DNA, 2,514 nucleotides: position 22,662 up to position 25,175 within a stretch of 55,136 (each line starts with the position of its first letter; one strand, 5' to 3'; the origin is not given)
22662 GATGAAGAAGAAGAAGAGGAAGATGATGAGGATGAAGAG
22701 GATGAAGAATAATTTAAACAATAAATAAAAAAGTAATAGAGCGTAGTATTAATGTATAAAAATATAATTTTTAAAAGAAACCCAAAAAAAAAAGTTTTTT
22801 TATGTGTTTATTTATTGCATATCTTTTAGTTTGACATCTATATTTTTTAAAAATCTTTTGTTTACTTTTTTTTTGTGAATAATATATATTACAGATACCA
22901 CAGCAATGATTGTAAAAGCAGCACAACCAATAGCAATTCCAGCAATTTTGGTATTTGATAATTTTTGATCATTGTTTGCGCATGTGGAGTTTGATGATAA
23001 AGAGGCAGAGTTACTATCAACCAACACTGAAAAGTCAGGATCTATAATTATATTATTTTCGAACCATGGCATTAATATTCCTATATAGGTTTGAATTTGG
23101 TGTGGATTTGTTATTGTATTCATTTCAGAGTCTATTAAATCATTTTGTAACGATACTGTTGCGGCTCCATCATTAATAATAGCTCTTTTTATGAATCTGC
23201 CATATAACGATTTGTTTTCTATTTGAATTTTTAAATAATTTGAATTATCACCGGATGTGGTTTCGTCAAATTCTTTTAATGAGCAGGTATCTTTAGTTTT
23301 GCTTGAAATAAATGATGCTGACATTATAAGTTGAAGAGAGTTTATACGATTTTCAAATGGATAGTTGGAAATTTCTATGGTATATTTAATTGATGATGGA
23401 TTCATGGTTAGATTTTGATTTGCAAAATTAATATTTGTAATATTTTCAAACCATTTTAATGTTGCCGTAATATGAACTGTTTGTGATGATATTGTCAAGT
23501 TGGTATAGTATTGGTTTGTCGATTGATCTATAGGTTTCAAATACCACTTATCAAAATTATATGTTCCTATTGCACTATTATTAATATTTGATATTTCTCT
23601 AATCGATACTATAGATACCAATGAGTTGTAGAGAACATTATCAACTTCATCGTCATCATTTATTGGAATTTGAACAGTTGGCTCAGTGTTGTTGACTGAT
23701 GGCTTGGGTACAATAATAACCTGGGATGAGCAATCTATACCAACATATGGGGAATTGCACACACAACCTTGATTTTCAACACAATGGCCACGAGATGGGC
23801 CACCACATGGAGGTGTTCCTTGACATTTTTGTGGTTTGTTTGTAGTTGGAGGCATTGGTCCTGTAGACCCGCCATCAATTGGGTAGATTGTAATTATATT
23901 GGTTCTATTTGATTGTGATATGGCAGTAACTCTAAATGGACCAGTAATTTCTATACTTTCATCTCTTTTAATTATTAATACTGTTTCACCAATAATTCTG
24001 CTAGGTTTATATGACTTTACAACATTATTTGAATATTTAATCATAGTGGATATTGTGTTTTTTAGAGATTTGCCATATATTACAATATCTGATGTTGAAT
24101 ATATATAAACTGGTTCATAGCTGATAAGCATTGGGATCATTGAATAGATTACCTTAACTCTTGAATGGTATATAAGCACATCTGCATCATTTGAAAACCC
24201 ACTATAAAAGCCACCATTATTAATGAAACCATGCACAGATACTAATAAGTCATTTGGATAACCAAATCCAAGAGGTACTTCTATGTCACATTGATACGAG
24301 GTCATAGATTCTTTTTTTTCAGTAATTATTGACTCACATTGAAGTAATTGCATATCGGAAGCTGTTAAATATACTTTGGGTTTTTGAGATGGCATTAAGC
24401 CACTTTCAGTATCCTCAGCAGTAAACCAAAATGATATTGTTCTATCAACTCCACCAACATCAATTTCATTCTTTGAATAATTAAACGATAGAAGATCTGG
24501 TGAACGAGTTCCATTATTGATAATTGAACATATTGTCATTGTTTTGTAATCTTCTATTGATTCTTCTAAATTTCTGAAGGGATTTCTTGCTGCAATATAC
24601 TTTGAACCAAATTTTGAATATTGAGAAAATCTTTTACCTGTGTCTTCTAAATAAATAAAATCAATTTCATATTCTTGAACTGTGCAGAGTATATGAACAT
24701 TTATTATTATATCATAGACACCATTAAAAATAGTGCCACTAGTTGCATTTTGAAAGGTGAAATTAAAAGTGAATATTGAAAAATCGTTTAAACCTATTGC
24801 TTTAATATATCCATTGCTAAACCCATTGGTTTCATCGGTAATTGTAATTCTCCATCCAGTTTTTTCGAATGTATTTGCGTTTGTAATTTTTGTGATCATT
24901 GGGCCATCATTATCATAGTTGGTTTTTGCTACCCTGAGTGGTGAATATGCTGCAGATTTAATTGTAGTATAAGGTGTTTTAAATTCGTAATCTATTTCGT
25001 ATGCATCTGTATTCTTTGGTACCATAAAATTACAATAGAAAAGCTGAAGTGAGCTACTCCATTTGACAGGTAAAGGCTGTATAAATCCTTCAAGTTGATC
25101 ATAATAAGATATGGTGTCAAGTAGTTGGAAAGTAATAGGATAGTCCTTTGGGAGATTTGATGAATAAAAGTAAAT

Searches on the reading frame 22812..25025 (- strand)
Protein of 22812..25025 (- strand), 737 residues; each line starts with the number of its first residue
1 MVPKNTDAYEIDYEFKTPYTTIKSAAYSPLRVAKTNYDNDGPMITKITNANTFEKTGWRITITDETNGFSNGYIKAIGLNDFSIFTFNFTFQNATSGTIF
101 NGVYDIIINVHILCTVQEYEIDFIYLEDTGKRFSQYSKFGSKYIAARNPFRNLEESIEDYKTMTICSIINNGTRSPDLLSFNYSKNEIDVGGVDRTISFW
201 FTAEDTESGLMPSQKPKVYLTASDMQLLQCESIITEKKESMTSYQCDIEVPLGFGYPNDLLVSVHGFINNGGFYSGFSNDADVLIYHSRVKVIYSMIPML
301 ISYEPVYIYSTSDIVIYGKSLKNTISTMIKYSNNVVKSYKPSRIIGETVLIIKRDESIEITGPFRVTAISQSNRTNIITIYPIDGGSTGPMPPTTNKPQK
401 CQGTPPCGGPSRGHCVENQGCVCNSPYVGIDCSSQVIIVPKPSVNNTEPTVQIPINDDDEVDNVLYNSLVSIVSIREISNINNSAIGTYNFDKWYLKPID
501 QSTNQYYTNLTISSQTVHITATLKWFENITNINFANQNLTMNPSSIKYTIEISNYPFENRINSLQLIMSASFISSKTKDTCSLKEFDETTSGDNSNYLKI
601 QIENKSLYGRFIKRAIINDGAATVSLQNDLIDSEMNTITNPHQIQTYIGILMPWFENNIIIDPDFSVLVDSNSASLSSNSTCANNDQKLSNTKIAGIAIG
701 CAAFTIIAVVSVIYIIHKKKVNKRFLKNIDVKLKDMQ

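Call 14: search_protein_families(library=pfam, proteins=[window:22812-25025:-], max_evalue=0.001)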
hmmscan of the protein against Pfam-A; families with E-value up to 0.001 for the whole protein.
window:22812-25025:- (737 aa): 4 families
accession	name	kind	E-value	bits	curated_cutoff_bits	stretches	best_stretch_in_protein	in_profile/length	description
PF23034.1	DUF7035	-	1.4e-30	106.6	27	1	38-167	2-137/137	Domain of unknown function (DUF7035)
PF23033.1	DUF7034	-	2.8e-30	105.4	27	1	176-280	1-102/119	Domain of unknown function (DUF7034)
PF22933.1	ComC_SSD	-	1.9e-16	60.8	24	1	472-668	26-222/222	ComC, supersandwich domain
PF25820.1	DUF7949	-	3.6e-12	46.7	27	1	401-436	1-35/35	Domain of unknown function (DUF7949)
